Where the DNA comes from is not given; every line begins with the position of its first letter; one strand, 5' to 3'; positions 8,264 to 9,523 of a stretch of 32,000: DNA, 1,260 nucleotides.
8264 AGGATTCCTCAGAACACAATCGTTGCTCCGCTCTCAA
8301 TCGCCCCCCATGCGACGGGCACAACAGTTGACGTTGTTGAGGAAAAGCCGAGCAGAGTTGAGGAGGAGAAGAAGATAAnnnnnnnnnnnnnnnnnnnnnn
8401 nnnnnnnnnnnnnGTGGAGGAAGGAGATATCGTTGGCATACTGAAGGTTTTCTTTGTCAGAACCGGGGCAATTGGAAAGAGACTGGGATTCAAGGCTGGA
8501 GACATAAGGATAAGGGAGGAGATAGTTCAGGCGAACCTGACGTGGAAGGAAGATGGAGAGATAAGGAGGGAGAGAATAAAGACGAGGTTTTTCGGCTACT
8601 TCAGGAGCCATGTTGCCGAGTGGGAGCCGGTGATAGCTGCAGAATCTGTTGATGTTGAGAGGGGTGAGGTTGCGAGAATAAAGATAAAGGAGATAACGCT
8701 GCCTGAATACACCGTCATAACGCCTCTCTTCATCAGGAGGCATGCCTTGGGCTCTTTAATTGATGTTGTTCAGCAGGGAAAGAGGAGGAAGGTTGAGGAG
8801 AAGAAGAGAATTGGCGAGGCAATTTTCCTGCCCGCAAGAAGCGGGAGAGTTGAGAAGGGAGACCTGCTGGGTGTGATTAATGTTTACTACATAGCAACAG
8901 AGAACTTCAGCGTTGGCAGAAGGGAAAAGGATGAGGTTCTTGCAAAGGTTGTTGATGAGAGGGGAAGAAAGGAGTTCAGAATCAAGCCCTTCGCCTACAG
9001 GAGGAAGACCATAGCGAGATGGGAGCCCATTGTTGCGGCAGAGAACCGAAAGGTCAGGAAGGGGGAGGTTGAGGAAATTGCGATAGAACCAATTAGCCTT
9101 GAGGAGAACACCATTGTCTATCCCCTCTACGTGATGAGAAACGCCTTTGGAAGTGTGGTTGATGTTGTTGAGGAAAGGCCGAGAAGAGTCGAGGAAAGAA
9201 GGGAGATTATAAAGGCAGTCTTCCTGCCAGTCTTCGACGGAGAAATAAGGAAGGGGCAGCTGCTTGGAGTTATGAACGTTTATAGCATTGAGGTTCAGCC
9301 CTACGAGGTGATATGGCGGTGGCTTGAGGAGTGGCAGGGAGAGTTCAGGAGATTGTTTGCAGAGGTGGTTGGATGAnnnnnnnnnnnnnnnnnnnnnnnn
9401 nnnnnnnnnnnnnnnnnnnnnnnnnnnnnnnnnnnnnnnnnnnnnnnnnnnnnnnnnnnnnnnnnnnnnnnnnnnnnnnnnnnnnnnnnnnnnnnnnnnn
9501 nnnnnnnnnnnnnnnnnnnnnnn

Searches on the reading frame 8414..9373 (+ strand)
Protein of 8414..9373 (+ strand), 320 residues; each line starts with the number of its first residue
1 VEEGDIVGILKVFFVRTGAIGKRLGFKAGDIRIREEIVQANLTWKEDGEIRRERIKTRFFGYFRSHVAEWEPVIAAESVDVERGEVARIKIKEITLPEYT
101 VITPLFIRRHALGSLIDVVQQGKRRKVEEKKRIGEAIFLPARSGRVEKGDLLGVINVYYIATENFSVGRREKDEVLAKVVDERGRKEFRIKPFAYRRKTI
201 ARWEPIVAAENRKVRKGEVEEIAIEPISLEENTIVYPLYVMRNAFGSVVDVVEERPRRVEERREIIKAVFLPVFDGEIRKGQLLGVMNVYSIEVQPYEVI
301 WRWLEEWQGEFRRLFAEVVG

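Call 5: search_protein_families(library=pfam, proteins=[window:8414-9373:+], max_evalue=0.01)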
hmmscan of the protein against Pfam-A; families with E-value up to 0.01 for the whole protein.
window:8414-9373:+ (320 aa): 1 family
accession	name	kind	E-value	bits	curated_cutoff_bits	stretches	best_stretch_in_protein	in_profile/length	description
PF01629.22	DUF22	-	4e-78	258.4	25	2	40-144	2-106/106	Domain of unknown function DUF22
